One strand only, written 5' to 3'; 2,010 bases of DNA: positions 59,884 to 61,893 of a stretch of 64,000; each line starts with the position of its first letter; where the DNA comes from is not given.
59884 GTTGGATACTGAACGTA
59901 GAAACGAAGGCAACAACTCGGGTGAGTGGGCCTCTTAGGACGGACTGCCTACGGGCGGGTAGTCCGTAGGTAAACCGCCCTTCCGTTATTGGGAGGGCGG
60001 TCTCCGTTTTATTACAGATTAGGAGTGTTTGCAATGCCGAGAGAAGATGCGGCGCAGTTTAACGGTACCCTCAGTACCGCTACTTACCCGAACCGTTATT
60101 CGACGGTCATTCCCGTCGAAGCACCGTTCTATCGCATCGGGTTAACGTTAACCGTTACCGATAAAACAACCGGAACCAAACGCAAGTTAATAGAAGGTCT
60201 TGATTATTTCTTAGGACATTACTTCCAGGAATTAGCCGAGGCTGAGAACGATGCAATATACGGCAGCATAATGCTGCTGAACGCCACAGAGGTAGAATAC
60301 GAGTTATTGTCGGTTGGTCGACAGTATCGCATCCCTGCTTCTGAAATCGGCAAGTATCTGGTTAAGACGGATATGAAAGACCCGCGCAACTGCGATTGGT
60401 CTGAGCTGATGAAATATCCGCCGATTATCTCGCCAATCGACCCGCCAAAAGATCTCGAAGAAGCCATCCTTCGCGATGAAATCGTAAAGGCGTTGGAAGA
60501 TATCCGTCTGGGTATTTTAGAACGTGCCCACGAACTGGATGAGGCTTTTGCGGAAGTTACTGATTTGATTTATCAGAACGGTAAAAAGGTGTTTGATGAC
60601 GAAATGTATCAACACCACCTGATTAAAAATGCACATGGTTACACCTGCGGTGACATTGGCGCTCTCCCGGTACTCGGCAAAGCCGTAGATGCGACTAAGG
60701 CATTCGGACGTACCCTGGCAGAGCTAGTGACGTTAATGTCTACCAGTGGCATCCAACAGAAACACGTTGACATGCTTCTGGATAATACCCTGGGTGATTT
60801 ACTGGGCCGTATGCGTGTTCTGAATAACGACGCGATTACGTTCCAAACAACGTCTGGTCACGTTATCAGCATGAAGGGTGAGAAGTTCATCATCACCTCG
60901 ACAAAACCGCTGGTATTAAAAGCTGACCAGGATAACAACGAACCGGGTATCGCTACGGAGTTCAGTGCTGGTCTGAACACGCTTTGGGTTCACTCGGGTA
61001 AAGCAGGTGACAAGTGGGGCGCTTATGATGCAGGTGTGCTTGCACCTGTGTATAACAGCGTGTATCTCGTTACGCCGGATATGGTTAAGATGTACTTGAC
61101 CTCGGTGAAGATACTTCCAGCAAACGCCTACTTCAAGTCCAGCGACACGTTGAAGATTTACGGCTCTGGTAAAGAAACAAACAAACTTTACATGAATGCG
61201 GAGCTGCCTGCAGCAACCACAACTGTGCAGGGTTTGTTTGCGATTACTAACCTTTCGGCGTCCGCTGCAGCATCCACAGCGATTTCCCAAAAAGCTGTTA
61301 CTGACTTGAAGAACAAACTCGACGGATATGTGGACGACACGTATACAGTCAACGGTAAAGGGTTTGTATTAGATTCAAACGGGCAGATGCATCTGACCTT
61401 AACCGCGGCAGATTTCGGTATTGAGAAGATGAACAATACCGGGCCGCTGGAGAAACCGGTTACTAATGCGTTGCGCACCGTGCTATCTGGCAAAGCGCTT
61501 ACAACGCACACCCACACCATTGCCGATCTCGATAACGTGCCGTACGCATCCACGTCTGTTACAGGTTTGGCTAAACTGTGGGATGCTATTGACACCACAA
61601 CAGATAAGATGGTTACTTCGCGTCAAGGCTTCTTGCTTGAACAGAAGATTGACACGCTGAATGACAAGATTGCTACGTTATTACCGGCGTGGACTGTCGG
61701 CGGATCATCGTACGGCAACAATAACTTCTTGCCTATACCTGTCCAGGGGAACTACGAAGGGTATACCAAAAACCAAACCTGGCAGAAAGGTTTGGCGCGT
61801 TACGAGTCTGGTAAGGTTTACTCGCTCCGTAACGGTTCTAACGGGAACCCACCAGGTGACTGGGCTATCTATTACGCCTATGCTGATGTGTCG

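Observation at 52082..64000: Three consecutive giant tail-fibre genes with T4 gp34/gp37-type repeats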

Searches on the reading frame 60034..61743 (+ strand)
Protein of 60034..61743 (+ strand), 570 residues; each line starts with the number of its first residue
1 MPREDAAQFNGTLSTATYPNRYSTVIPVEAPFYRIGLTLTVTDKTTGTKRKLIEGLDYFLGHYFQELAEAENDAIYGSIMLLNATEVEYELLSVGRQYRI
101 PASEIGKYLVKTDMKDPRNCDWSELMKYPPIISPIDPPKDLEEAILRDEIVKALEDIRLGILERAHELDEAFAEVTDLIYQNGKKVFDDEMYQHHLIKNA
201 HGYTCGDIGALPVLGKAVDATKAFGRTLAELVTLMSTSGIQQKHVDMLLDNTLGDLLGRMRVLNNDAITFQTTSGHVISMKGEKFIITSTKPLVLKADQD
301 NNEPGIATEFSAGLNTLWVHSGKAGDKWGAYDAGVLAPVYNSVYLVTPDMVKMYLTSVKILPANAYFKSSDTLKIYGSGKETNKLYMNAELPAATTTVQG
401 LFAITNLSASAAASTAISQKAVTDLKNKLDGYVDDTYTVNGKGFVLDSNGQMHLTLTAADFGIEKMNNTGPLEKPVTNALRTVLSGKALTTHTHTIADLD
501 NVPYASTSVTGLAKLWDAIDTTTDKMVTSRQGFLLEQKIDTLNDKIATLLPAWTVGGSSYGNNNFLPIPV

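Call 41: search_dna_similar(query=window:60034-61743:+, collection=phages, mode=protein, max_evalue=0.01, max_rows=60, rows=spread)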
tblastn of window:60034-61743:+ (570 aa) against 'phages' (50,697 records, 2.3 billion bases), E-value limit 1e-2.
Records with a match: 129; places in all: 192; records where one place covers at least 80% of the query: 64.
Best place of each record, by identity: >=99% 4; 95-99% 19; 90-95% 2; 80-90% 8; 60-80% 9; <60% 87.
By first word of the organism name: Arthrobacter 39; Erwinia 36; Salmonella 33; Ralstonia 5; Gordonia 3; Escherichia 2; Cronobacter 2; Vibrio 2; Xanthomonas 2; Tsukamurella 2; and 3 more.
By host as written in the record: Arthrobacter sp. ATCC 21022 25; - 24; Erwinia amylovora ATCC 29780 18; Erwinia amylovora 16; Arthrobacter globiformis NRRL B-2979 6; Arthrobacter globiformis B-2979 5; Salmonella enterica 4; Ralstonia solanacearum 3; and 20 more.
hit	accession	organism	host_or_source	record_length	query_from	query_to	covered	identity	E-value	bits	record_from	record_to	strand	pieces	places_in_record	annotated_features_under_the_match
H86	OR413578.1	Salmonella phage SPLA1a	Salmonella enterica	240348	1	570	100%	99.3%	0e+0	1068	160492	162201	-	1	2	hypothetical protein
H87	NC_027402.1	Salmonella phage SPN3US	-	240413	1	570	100%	99.3%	0e+0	1067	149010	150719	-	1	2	hypothetical protein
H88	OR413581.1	Salmonella phage SPLA3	Salmonella enterica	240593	1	570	100%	98.9%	0e+0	1067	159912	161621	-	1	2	hypothetical protein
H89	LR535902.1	Salmonella phage SPFM4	-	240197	1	570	100%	98.9%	0e+0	1066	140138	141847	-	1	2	yomR: YomR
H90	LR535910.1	Salmonella phage SPFM13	-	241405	1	570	100%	98.9%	0e+0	1066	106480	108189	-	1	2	yomR: YomR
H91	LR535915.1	Salmonella phage SPFM16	-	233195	1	570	100%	98.9%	0e+0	1066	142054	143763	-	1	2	yomR: YomR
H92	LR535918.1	Salmonella phage SPFM22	-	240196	1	570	100%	98.9%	0e+0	1066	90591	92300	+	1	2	yomR: YomR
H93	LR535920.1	Salmonella phage SPFM3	-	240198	1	570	100%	98.9%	0e+0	1066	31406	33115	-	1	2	yomR: YomR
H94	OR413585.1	Salmonella phage SPLA5c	Salmonella enterica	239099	1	570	100%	98.8%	0e+0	1063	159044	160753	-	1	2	hypothetical protein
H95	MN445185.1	Escherichia phage vB_EcoM_EC001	Escherichia coli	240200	1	570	100%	98.2%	0e+0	1058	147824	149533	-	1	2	hypothetical protein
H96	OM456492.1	Salmonella phage SaP7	Salmonella sp.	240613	1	570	100%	98.1%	0e+0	1058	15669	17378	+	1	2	hypothetical protein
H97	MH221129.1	Salmonella phage SPAsTU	Salmonella enterica serovar Paratyphi A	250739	1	569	100%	82.8%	0e+0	896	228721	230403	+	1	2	yomR: YomR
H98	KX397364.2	Erwinia phage vB_EamM_Asesino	Erwinia amylovora ATCC 29780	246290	1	569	100%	76.1%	0e+0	830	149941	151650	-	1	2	hypothetical protein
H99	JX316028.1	Erwinia phage phiEaH2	Erwinia amylovora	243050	1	569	100%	75.8%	0e+0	832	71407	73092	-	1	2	hypothetical protein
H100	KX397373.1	Erwinia phage vB_EamM_Stratton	Erwinia amylovora ATCC 29780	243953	1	569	100%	75.6%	0e+0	832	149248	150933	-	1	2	putative membrane protein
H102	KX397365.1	Erwinia phage vB_EamM_Caitlin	Erwinia amylovora ATCC 29780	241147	1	569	100%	57.0%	0e+0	615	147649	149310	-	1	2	hypothetical protein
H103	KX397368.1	Erwinia phage vB_EamM_Huxley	Erwinia amylovora ATCC 29780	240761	1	569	100%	56.7%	0e+0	594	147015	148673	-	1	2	hypothetical protein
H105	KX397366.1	Erwinia phage vB_EamM_ChrisDB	Erwinia amylovora ATCC 29780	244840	7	569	99%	57.3%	0e+0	587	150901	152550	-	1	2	hypothetical protein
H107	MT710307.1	Salmonella phage pSal-SNUABM-04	Salmonella enterica Sal-SNUABM-svn1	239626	1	569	100%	55.5%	0e+0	584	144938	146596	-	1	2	hypothetical protein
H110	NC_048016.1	Erwinia phage Wellington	Erwinia amylovora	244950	1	569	100%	55.1%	0e+0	594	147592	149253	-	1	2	hypothetical protein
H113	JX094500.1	Cronobacter phage CR5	Cronobacter sakazakii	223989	11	569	98%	41.9%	2e-125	411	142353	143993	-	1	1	hypothetical protein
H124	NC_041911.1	Ralstonia phage RP12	Ralstonia solanacearum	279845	22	164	25%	26.0%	4e-4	50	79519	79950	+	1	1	virion structural protein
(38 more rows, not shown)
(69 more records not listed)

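Call 45: get_annotated_region(hit=H102, flank=10000)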
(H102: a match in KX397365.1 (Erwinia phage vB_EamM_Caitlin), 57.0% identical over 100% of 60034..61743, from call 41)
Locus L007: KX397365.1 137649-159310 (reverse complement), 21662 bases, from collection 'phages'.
description: Erwinia phage vB_EamM_Caitlin, complete genome.
organism: Erwinia phage vB_EamM_Caitlin (NCBI taxid 1883379)
taxonomy: Viruses; Duplodnaviria; Heunggongvirae; Uroviricota; Caudoviricetes; Machinavirus
host: Erwinia amylovora ATCC 29780; source: branches and blossoms; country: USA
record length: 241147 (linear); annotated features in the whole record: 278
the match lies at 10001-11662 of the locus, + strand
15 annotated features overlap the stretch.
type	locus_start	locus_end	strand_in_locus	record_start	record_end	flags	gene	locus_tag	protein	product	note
CDS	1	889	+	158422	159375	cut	-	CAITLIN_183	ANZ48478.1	putative structural protein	gp183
CDS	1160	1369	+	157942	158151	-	-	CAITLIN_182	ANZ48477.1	hypothetical protein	gp182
CDS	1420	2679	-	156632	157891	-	-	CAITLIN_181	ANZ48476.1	putative virion structural protein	gp181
CDS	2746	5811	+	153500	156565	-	-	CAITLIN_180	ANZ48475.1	hypothetical protein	gp180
CDS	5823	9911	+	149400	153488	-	-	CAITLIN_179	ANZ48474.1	hypothetical protein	gp179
CDS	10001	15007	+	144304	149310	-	-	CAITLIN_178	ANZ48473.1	hypothetical protein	gp178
CDS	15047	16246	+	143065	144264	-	-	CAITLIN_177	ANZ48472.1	putative virion structural protein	gp177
CDS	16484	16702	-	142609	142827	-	-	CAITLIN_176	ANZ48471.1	hypothetical protein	gp176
CDS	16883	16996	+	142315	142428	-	-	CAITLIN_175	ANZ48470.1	hypothetical protein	gp175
CDS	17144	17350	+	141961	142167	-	-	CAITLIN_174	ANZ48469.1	hypothetical protein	gp174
CDS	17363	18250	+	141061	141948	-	-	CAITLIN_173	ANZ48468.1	hypothetical protein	gp173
CDS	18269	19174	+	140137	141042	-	-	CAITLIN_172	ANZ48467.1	putative radical SAM superfamily protein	gp172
CDS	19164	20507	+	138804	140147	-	-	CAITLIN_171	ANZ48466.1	putative radical SAM superfamily protein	gp171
CDS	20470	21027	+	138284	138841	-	-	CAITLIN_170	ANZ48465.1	hypothetical protein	gp170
CDS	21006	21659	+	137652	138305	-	-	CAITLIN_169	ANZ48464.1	hypothetical protein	gp169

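Call 46: get_annotated_region(hit=H113, flank=10000)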
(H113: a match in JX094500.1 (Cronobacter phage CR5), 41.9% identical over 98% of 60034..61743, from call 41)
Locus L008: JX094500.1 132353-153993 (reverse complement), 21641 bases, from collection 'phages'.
description: Cronobacter phage CR5, complete genome.
organism: Cronobacter phage CR5 (NCBI taxid 1195085)
taxonomy: Viruses; Duplodnaviria; Heunggongvirae; Uroviricota; Caudoviricetes; Derbicusvirus
host: Cronobacter sakazakii; source: -; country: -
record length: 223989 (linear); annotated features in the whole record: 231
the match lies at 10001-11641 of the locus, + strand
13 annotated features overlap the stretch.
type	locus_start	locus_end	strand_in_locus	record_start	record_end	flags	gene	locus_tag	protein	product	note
CDS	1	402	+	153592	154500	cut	-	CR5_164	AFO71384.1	putative structural protein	-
CDS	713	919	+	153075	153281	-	-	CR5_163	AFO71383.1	hypothetical protein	-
CDS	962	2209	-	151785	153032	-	-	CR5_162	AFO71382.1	hypothetical protein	-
CDS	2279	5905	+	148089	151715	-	-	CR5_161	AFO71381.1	hypothetical protein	-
CDS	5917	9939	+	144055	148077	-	-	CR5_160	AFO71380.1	hypothetical protein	-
CDS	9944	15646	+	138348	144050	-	-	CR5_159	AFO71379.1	hypothetical protein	-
CDS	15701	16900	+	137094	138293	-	-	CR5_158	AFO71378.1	putative virion structural protein 15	-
CDS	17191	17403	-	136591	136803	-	-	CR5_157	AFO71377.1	hypothetical protein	-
CDS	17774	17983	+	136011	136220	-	-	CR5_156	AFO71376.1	hypothetical protein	-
CDS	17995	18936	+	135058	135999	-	-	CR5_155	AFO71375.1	hypothetical protein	-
CDS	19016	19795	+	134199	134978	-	-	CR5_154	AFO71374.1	putative radical SAM superfamily protein 2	-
CDS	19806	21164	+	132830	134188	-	-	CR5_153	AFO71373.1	putative radical SAM superfamily protein 1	-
CDS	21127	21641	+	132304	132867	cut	-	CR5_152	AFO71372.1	hypothetical protein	-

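Call 47: get_annotated_region(hit=H124, flank=10000)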
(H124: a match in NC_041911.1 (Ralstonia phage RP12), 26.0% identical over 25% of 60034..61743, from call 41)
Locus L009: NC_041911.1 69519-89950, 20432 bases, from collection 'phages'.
description: Ralstonia phage RP12 DNA, complete genome.
organism: Ralstonia phage RP12 (NCBI taxid 1923889)
taxonomy: Viruses; Duplodnaviria; Heunggongvirae; Uroviricota; Caudoviricetes; Ripduovirus; Ripduovirus RP12
host: Ralstonia solanacearum; source: -; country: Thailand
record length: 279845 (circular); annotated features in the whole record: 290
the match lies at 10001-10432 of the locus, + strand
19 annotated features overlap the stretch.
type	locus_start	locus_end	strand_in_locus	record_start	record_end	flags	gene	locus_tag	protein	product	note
CDS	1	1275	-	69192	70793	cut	-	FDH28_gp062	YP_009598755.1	ribonuclease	ORF062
CDS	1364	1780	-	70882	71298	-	-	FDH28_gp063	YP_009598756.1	hypothetical protein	ORF063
CDS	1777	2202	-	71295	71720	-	-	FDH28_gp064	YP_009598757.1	hypothetical protein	ORF064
CDS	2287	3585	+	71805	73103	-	-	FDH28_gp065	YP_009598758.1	virion structural protein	ORF065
CDS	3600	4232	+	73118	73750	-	-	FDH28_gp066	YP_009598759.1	hypothetical protein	ORF066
CDS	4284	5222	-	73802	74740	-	-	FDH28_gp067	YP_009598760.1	baseplate assembly protein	ORF067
CDS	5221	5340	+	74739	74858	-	-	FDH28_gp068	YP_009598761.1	hypothetical protein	ORF068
CDS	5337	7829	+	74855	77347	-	-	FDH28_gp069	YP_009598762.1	putative SbcC-ATPase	ORF069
CDS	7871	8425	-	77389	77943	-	-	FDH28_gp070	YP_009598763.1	hypothetical protein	ORF070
CDS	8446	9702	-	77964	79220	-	-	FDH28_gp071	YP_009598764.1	putative virion structural protein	ORF071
CDS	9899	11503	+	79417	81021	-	-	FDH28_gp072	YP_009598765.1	virion structural protein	ORF072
CDS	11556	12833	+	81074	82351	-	-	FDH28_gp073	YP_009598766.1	virion structural protein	ORF073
CDS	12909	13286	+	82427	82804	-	-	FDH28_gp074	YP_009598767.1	hypothetical protein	ORF074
CDS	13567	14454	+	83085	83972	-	-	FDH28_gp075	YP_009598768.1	hypothetical protein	ORF075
CDS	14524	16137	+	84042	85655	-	-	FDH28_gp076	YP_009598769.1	radical SAM domain-containing protein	ORF076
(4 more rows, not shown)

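Call 50: search_protein_representatives(alignment_id=A3)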
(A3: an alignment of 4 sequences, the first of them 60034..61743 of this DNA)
Query: 4 sequences, 547 profile positions. Proteins with E-value up to 0.001 (for the whole library): 7895; up to 1e-10: 1963; up to 1e-30: 249. The best 150 are listed.
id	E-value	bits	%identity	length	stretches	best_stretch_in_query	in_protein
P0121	2.5e-249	844.8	-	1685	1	1-546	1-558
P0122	8.7e-184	628.5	-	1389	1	2-545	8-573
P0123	6.3e-167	572.8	-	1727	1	1-546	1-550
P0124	8.0e-158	542.8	-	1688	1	12-546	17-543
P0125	7.5e-148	509.9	-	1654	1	5-545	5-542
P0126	1.0e-147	509.5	-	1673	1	11-546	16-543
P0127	3.3e-147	507.7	-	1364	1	7-546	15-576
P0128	5.9e-140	483.8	-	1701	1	1-545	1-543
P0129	1.4e-136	472.7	-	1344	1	8-546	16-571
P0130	8.4e-134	463.5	-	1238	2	160-533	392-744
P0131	1.2e-121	423.3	-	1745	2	201-546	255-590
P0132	7.0e-120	417.5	-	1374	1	11-545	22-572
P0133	6.3e-115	401.2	-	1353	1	9-546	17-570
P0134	2.4e-112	392.7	-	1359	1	14-546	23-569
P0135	4.5e-111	388.5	-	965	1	13-539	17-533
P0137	5.3e-108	378.3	-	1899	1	10-546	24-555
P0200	6.0e-64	232.9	-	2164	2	11-420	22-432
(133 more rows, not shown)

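Call 56: search_solved_structures(query=A4, max_evalue=1, show_alignments=3)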
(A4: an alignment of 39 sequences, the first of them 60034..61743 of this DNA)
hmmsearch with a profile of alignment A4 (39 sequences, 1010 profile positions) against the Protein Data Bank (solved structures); distinct sequences matched with E-value up to 1: 13.
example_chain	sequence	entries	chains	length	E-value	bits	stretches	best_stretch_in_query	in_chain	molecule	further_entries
8ju3_A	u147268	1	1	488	0.0017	19.6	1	392-441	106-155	Tail fiber protein S,Tail fiber protein S'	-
5yvq_A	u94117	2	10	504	0.0019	19.5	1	392-441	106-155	Tail fiber protein S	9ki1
4mtm_A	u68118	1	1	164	0.0041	18.4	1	498-545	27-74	Putative tail fiber protein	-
9f4b_FG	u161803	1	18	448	0.021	16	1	422-460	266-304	Gp12 short tail fibers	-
4kps_B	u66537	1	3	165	0.053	14.7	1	153-212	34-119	Hemagglutinin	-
4kpq_B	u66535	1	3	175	0.06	14.5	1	153-212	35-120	Hemagglutinin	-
9rkv_M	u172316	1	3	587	0.2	12.8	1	369-396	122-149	Putative tail fiber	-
5e32_B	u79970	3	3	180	0.25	12.4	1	154-198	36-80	Hemagglutinin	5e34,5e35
5bny_B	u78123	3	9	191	0.29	12.2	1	154-212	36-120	Hemagglutinin | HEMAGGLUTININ HA2 CHAIN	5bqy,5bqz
4wsr_A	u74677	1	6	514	0.33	12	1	154-214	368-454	Hemagglutinin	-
4wss_A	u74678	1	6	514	0.33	12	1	154-214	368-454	Hemagglutinin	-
4f23_A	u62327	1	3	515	0.51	11.4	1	154-212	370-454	Hemagglutinin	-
4fiu_A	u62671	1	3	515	0.51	11.4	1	154-212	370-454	hemagglutinin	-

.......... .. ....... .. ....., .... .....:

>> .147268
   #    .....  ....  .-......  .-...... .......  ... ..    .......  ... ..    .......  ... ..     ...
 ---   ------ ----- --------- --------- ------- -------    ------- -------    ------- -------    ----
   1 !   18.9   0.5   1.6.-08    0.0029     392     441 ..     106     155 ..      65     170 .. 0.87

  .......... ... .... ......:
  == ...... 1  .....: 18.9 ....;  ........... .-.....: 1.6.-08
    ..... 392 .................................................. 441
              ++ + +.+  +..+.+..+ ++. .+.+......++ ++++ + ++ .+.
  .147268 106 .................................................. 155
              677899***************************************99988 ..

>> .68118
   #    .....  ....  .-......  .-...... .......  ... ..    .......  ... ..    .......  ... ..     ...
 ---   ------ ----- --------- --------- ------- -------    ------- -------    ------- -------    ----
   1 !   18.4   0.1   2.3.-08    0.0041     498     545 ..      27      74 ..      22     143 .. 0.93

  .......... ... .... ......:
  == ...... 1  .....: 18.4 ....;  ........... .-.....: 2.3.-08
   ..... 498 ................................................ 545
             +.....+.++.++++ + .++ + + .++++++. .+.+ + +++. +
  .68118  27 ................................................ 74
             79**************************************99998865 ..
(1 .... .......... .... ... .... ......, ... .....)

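Call 60: predict_structure(alignment_id=A4)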
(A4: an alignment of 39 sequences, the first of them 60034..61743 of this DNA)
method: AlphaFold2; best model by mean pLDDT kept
length: 570 residues; sequences in the alignment: 39
mean_pLDDT: 75.7   pTM: 0.32
mean pLDDT of the five models: 75.7, 73.5, 73.0, 72.3, 71.0
residues with pLDDT >= 90: 106; 70-90: 288; 50-70: 135; < 50: 41
segments of 3 or more residues with pLDDT < 50: 128-134, 326-332, 359-361, 490-492, 555-570
pLDDT, mean of each block of 10 residues (from residue 1): 72 94 96 96 93 97 94 95 96 90 91 92 73 55 76 85 88 86 81 71 68 65 69 73 66 54 71 82 80 67 68 80 50 63 74 54 68 84 85 83 82 80 78 63 80 78 61 68 62 62 79 80 77 83 73 47 37
secondary structure, 60 per line:
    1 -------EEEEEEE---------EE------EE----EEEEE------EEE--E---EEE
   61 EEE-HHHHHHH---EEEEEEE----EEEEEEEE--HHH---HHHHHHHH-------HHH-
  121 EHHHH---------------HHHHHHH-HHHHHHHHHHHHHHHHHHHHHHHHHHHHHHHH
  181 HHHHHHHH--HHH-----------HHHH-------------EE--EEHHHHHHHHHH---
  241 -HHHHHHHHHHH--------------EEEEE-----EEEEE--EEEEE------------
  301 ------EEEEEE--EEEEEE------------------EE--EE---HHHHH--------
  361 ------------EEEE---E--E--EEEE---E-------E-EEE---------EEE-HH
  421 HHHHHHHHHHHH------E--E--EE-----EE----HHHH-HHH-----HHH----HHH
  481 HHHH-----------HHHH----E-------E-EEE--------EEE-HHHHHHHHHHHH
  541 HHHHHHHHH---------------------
elements in order: E8-14 E38-42 E49-51 E58-63 H65-71 E75-81 E86-93 H102-109 H122-125 H141-147 H149-188 H205-208 H228-237 H242-252 E267-271 E277-281 E284-288 E307-312 E315-320 H348-352 E373-376 E386-389 E403-405 E415-417 H419-432 H458-461 H478-484 H496-499 E514-516 E525-527 H529-549

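Call 66: fold_search(model_id=the predicted structure, library=pdb)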
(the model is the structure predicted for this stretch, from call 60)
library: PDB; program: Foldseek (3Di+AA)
matches with E <= 10: 330; with E <= 0.001: 0
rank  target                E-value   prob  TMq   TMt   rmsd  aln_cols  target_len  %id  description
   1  3wpr_B                2.3e-01  0.16  0.07  0.18  43.7       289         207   11  Acinetobacter sp. Tol 5 AtaA N-terminal half of C-terminal stalk fused to GCN4 adaptors (CstalkN) (released 2015-03-04)
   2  3wpr_A                2.7e-01  0.16  0.07  0.18  47.1       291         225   11  Acinetobacter sp. Tol 5 AtaA N-terminal half of C-terminal stalk fused to GCN4 adaptors (CstalkN) (released 2015-03-04)
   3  4d4q_A                2.9e-01  0.14  0.05  0.07  20.2       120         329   12  Crystal Structure of Kti13/AtS1 (released 2015-01-14)
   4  4s37_R                3.3e-01  0.21  0.05  0.12  17.3       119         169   14  Crystal structure of R2 pyocin membrane-piercing spike (released 2016-01-27)
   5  9c3c_b                3.5e-01  0.12  0.08  0.15  29.0       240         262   13  Cryo-EM structure of native dystrophin-glycoprotein complex (DGC) (released 2024-10-23)
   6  8yt8_B                3.7e-01  0.08  0.07  0.14  32.7       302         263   12  Cryo-EM structure of the dystrophin glycoprotein complex (released 2024-12-11)
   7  5yvq_A                3.7e-01  0.06  0.05  0.07  28.7       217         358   12  Complex of Mu phage tail fiber and its chaperone (released 2019-05-22)
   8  4s37_Q                3.9e-01  0.11  0.05  0.13  17.5       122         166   14  Crystal structure of R2 pyocin membrane-piercing spike (released 2016-01-27)
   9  3wpr_C                4.3e-01  0.13  0.08  0.18  45.5       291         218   11  Acinetobacter sp. Tol 5 AtaA N-terminal half of C-terminal stalk fused to GCN4 adaptors (CstalkN) (released 2015-03-04)
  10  4s37_B                4.3e-01  0.10  0.05  0.11  17.2       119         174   14  Crystal structure of R2 pyocin membrane-piercing spike (released 2016-01-27)
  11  4s37_I                4.3e-01  0.10  0.05  0.11  17.2       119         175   14  Crystal structure of R2 pyocin membrane-piercing spike (released 2016-01-27)
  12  8fqc_Q1               5.8e-01  0.14  0.08  0.20  26.8       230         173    8  Structure of baseplate with receptor binding complex of Agrobacterium phage Milano (released 2024-01-31)
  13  3vto_B                6.1e-01  0.21  0.07  0.28  18.2       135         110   16  The crystal structure of the C-terminal domain of Mu phage central spike (released 2013-02-06)
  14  4s37_N                6.1e-01  0.09  0.05  0.12  17.3       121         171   14  Crystal structure of R2 pyocin membrane-piercing spike (released 2016-01-27)
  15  4d4p_B                6.1e-01  0.09  0.04  0.07  22.1       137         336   14  Crystal Structure of the Kti11 Kti13 heterodimer Spacegroup P65 (released 2015-01-14)
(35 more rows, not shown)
